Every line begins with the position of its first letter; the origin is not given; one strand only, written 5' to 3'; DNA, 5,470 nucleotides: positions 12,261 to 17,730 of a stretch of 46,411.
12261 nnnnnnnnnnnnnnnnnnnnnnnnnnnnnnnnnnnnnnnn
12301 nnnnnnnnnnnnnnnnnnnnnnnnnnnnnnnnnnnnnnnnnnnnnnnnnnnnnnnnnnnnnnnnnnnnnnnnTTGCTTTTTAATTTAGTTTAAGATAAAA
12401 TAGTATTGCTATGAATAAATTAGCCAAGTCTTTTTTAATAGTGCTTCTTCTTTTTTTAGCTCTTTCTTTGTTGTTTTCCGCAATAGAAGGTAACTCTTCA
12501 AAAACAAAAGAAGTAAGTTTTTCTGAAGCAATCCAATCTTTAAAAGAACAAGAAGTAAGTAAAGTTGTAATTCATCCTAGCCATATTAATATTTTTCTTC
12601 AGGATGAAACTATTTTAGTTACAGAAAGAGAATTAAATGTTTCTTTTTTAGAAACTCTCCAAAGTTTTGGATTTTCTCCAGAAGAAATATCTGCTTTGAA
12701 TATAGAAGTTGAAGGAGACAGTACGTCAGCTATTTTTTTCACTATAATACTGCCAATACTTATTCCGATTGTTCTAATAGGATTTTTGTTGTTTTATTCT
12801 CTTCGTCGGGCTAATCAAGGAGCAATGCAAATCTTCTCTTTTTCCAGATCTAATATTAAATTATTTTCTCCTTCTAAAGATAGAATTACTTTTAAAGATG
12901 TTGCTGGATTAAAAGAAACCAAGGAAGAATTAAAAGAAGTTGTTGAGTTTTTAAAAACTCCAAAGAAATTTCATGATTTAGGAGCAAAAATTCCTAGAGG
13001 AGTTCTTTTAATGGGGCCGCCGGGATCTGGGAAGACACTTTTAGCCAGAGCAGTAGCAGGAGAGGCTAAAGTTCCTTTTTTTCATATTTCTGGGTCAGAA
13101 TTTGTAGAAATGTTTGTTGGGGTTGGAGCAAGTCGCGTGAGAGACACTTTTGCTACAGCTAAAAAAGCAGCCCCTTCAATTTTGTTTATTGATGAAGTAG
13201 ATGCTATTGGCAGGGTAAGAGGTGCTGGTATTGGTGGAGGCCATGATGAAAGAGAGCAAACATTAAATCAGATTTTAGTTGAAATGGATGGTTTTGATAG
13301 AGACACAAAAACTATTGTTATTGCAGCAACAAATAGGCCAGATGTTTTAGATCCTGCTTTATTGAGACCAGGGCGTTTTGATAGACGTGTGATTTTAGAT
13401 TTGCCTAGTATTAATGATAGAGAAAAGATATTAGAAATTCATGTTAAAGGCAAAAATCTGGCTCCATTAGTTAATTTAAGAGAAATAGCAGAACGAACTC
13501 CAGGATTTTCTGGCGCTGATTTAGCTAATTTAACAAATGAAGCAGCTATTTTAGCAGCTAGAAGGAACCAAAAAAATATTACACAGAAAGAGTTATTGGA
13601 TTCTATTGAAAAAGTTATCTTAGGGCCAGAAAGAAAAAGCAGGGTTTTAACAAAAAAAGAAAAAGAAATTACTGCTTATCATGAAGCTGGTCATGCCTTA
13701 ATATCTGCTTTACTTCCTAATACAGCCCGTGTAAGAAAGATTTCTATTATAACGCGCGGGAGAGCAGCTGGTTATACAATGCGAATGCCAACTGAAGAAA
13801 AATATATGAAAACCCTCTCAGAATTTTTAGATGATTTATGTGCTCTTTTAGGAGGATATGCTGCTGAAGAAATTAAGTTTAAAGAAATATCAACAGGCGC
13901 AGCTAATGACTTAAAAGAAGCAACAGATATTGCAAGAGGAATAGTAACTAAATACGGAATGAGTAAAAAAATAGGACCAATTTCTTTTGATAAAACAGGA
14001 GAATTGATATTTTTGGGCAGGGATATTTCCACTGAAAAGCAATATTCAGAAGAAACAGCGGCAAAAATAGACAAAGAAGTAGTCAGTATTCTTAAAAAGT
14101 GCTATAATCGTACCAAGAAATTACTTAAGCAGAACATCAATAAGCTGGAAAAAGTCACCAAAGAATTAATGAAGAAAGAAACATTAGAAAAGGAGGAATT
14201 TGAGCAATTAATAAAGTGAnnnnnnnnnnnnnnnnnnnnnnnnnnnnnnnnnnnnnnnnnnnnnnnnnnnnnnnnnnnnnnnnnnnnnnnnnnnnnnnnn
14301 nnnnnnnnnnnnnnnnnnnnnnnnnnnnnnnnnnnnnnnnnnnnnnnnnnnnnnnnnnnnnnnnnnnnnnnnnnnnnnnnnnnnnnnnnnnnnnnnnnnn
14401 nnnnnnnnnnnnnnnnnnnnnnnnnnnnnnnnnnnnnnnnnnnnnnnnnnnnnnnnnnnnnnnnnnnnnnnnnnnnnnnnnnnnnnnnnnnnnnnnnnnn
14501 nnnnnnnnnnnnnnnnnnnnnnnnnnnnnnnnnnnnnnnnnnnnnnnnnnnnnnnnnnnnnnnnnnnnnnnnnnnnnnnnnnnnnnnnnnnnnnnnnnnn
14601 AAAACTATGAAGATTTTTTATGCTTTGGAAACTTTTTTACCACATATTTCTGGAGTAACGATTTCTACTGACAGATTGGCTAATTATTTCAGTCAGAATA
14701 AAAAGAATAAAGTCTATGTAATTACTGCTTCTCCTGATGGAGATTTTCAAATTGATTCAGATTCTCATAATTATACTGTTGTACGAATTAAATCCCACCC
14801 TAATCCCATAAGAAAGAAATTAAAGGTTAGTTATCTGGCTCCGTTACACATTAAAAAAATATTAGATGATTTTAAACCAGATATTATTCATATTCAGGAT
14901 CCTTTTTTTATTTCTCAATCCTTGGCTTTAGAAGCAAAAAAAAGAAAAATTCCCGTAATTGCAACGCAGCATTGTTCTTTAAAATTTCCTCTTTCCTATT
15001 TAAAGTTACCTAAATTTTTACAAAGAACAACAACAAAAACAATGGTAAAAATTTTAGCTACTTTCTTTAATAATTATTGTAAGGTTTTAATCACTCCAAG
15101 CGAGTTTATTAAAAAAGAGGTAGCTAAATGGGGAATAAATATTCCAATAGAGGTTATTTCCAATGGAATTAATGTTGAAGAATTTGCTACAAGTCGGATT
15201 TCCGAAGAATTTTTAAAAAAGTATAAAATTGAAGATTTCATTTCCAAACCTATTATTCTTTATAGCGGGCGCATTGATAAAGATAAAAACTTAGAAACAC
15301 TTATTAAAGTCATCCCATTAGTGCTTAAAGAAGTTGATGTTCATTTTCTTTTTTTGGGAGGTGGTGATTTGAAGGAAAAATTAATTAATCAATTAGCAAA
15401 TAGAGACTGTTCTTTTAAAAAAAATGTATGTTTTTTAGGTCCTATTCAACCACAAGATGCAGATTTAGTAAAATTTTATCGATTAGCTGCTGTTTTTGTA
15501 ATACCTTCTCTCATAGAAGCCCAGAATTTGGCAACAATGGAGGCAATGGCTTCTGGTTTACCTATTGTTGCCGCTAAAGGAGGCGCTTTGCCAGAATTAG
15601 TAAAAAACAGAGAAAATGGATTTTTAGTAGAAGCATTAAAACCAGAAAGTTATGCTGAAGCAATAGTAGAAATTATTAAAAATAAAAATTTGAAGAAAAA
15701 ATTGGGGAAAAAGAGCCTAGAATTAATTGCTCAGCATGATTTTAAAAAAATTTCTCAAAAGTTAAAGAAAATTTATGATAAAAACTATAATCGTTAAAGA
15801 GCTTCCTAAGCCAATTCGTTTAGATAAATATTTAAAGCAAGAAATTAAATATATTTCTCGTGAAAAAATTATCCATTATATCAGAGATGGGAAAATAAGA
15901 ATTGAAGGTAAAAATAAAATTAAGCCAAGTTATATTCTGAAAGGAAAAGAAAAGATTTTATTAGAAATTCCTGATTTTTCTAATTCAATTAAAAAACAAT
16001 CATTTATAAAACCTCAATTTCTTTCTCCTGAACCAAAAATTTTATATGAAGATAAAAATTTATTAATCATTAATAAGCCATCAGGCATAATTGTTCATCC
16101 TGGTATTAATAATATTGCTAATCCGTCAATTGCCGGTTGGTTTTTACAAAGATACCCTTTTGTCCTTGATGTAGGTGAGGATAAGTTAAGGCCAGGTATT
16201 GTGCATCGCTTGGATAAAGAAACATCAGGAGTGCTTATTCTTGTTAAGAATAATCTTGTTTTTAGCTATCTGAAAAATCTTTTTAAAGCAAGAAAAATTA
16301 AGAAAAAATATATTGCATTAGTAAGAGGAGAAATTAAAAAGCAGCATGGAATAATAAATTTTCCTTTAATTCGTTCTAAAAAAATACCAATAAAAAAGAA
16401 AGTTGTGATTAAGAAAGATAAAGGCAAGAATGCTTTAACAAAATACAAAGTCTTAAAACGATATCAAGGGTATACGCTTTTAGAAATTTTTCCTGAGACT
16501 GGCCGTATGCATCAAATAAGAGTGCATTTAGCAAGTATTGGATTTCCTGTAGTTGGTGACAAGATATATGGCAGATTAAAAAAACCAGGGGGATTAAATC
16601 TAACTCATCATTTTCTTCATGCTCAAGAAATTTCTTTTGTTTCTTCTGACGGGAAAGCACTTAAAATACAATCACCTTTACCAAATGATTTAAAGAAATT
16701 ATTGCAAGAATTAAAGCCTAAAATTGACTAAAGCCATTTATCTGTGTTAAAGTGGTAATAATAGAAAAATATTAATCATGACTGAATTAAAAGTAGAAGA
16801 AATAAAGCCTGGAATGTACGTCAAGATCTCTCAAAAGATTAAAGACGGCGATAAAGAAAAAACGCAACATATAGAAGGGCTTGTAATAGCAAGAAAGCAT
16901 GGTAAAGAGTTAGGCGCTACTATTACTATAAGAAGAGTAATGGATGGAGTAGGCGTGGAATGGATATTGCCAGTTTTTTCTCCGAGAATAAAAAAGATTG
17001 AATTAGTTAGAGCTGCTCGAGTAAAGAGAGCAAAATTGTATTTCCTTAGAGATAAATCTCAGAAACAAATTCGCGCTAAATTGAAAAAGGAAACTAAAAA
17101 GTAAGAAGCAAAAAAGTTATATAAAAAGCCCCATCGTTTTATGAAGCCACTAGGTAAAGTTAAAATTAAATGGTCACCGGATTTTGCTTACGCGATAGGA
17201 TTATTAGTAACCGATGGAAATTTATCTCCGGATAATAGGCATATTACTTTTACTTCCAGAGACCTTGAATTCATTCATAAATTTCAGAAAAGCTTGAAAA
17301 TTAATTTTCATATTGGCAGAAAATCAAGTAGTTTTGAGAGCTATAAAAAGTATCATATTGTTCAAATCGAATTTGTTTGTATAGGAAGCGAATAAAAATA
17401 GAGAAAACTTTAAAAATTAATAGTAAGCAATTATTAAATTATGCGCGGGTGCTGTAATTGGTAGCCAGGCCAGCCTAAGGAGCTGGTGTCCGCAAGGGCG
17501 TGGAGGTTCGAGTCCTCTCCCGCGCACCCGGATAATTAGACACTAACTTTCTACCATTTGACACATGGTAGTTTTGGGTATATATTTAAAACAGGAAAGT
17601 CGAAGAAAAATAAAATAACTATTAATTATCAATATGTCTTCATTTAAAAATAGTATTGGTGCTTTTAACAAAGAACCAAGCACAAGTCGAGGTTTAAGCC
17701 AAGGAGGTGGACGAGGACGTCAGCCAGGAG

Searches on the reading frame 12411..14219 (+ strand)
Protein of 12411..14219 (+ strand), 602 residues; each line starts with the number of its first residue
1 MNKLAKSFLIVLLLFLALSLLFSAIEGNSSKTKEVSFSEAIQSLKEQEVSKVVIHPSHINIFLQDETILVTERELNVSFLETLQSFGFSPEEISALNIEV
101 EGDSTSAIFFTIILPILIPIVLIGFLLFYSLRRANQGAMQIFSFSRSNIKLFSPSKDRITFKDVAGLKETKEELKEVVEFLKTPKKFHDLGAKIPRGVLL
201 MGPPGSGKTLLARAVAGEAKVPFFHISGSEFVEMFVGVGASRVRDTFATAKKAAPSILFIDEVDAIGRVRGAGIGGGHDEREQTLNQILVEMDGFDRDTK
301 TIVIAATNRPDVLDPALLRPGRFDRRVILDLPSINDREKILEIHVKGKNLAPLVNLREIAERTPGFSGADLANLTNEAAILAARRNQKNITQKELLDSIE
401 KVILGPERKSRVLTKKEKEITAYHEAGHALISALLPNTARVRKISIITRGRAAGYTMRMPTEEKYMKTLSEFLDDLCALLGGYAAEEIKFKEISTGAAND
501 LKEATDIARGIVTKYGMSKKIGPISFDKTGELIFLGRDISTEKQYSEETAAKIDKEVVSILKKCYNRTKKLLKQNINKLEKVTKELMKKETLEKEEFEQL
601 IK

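Call 7: find_encoding_contigs(protein=window:12411-14219:+, flank=3000, max_places=10)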
Protein window:12411-14219:+ (602 aa): 3 contigs read that carry it; 3 places shown.
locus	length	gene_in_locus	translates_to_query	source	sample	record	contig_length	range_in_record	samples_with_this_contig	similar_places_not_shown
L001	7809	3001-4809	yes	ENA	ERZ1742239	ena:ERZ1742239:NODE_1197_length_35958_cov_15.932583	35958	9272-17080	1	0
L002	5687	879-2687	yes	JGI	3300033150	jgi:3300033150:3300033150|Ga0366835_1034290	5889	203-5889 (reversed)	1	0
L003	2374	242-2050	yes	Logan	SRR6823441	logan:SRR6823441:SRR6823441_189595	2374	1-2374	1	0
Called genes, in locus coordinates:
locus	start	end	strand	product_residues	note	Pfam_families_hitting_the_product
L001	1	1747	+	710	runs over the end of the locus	PF01138:RNase_PH, PF03725:RNase_PH_C, PF03726:PNPase, PF01138:RNase_PH, PF00013:KH_1, PF00575:S1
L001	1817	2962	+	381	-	-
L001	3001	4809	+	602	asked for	PF06480:FtsH_ext, PF00004:AAA, PF17862:AAA_lid_3, PF01434:Peptidase_M41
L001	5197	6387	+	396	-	PF13477:Glyco_trans_4_2, PF13439:Glyco_transf_4, PF13579:Glyco_trans_4_4, PF00534:Glycos_transf_1, PF13692:Glyco_trans_1_4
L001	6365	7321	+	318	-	PF00849:PseudoU_synth_2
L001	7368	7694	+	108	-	PF01245:Ribosomal_L19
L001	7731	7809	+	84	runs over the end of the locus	-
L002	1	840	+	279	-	?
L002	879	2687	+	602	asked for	PF06480:FtsH_ext, PF00004:AAA, PF17862:AAA_lid_3, PF01434:Peptidase_M41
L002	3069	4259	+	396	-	PF13477:Glyco_trans_4_2, PF13439:Glyco_transf_4, PF13579:Glyco_trans_4_4, PF00534:Glycos_transf_1, PF13692:Glyco_trans_1_4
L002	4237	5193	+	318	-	PF00849:PseudoU_synth_2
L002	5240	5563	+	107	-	PF01245:Ribosomal_L19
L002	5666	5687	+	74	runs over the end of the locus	?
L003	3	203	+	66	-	?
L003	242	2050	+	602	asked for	PF06480:FtsH_ext, PF00004:AAA, PF17862:AAA_lid_3, PF01434:Peptidase_M41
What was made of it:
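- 12411..14219 (+): ftsH gene. It is the conserved upstream neighbour, and its stop codon ends 1 nt before the outer tRNA. Pfam domains FtsH_ext, AAA and Peptidase_M41 on the identical protein (call 7).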

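Call 10: find_related_loci(query=window:12411-14219:+, collection=genome_contigs, flank=4000)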
Query window:12411-14219:+ (602 aa) in genome_contigs; peptide patterns used: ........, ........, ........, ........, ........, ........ (x = any residue, [..] = any of these).
281 stretches matched a pattern; 179 encode a relative of the query (tblastn E <= 1e-3); the best 80 are kept; 80 distinct loci.
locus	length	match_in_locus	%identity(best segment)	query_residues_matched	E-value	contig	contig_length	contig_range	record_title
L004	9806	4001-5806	93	1-602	0e+0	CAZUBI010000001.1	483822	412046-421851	MAG TPA_asm: uncultured Candidatus Saccharibacteria bacterium isolate binchicken_co194_85 genome assembly, contig: NODE_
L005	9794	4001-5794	91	1-598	0e+0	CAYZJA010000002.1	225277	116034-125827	MAG TPA_asm: uncultured Candidatus Saccharibacteria bacterium isolate SRP068000_co1_178 genome assembly, contig: NODE_24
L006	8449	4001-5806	89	1-602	0e+0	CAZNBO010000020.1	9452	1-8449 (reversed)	MAG TPA_asm: uncultured Candidatus Saccharibacteria bacterium isolate binchicken_co51_196 genome assembly, contig: NODE_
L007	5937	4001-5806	81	1-602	0e+0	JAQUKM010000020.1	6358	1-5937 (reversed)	MAG: Candidatus Paceibacterota bacterium isolate STD1_107 NODE_42848_length_6358_cov_16.992618_Sandtown_D1, whole genome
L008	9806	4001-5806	81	1-602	0e+0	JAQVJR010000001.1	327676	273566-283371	MAG: Candidatus Paceibacterota bacterium isolate STE_68 NODE_15_length_327676_cov_30.977503_Sandtown_E, whole genome sho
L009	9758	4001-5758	82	1-586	0e+0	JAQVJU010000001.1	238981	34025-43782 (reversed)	MAG: Candidatus Paceibacterota bacterium isolate STE_70 NODE_49_length_238981_cov_54.890255_Sandtown_E, whole genome sho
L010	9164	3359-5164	83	1-602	0e+0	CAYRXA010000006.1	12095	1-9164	MAG TPA_asm: uncultured Candidatus Saccharibacteria bacterium isolate SRP067234_co1_76 genome assembly, contig: k99_1043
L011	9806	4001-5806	82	1-602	0e+0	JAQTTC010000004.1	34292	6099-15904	MAG: Candidatus Paceibacterota bacterium isolate STB_31 NODE_2645_length_34292_cov_110.266559_Sandtown_B, whole genome s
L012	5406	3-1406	93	135-602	0e+0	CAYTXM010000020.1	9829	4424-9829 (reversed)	MAG TPA_asm: uncultured Candidatus Saccharibacteria bacterium isolate binchicken_co228_573 genome assembly, contig: NODE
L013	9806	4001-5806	67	1-602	0e+0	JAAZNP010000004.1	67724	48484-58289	MAG: Parcubacteria group bacterium isolate AS27yjCOA_186 10054_AS27, whole genome shotgun sequence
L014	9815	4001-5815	66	1-602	0e+0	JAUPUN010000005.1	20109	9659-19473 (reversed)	MAG: Patescibacteria group bacterium isolate erpe_2018_sw_18hr_WHONDRS-SW48-000091_B_bin.48 scaffold_130240, whole genom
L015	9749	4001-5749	66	21-602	0e+0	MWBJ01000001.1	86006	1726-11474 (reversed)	MAG: Parcubacteria group bacterium ADurb.Bin305 BWY48_contig000001, whole genome shotgun sequence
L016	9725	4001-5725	62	28-602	0e+0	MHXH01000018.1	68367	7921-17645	MAG: Parcubacteria group bacterium RIFCSPLOWO2_01_FULL_48_18 rifcsplowo2_01_scaffold_514, whole genome shotgun sequence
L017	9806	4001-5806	89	1-602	0e+0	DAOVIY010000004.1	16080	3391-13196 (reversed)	MAG TPA_asm: bacterium isolate CSMAG_1379 CSMAG_1379_k141_4419492_length_16080_cov_24.0197, whole genome shotgun sequenc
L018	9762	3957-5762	57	1-601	0e+0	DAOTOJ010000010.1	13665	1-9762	MAG TPA_asm: Candidatus Paceibacterota bacterium isolate AMR_MDS_2872 NODE_4394_length_13665_cov_22.714769, whole genome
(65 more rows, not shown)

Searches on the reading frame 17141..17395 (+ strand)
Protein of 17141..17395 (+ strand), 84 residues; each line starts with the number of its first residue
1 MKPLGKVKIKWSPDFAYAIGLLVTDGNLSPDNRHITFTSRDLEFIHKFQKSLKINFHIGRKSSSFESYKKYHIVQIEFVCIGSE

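Call 60: search_protein_families(library=pfam, proteins=[window:17141-17392:+], max_evalue=1)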
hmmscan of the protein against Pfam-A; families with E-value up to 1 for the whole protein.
seq(84 aa): 1 family
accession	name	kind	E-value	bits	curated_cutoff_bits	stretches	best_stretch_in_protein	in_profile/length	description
PF14528.11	LAGLIDADG_3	-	0.00012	22.7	22.5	1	14-60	3-50/82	LAGLIDADG-like domain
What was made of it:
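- On Homing-type, site-restricted insertion: A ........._3 fragment lies 3 kb downstream (call 60).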

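Call 61: find_homologous_proteins(query=window:17141-17395:+, max_evalue=0.001)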
Query window:17141-17395:+ (84 aa): 18 proteins with E <= 0.001 among 18 candidates.
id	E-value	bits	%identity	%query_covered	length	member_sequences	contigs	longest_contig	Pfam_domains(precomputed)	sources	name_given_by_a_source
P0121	1.9e-47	177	96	100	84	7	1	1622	-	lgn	-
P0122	1.3e-28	117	70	90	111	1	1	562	-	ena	-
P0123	5.0e-20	89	60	89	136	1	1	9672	PF14528.12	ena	-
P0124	2.6e-19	87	67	76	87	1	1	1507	PF14528.12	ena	-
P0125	1.0e-18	85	54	93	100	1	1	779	-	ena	-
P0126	1.8e-18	84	62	82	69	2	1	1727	-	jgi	-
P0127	2.8e-18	84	60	89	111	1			-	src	-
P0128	1.3e-17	81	71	62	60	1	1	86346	-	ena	-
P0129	3.0e-17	80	59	89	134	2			PF14528.12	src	-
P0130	5.0e-17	80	57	88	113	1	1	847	-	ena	-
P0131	9.9e-16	76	60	75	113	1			-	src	-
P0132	2.3e-15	74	75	57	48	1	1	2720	-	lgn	-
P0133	3.8e-15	74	71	57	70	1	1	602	-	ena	-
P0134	4.8e-15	73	69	62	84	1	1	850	-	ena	-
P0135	4.9e-14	70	72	56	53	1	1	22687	-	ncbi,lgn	ncbi:MAG: hypothetical protein WA051_01335 [Minisyncoccia bacterium]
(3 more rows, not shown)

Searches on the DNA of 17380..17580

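Call 71: search_rna_families(source=window, start=17380, end=17580, threshold=evalue, max_evalue=1, show_alignments=1)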
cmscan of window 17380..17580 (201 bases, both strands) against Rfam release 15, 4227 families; matches with E-value up to 1: 1.
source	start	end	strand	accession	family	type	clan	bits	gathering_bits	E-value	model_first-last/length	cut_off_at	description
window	17443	17526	+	RF00005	tRNA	Gene; tRNA;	CL00001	47.3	29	1.7e-09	1-71/71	no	tRNA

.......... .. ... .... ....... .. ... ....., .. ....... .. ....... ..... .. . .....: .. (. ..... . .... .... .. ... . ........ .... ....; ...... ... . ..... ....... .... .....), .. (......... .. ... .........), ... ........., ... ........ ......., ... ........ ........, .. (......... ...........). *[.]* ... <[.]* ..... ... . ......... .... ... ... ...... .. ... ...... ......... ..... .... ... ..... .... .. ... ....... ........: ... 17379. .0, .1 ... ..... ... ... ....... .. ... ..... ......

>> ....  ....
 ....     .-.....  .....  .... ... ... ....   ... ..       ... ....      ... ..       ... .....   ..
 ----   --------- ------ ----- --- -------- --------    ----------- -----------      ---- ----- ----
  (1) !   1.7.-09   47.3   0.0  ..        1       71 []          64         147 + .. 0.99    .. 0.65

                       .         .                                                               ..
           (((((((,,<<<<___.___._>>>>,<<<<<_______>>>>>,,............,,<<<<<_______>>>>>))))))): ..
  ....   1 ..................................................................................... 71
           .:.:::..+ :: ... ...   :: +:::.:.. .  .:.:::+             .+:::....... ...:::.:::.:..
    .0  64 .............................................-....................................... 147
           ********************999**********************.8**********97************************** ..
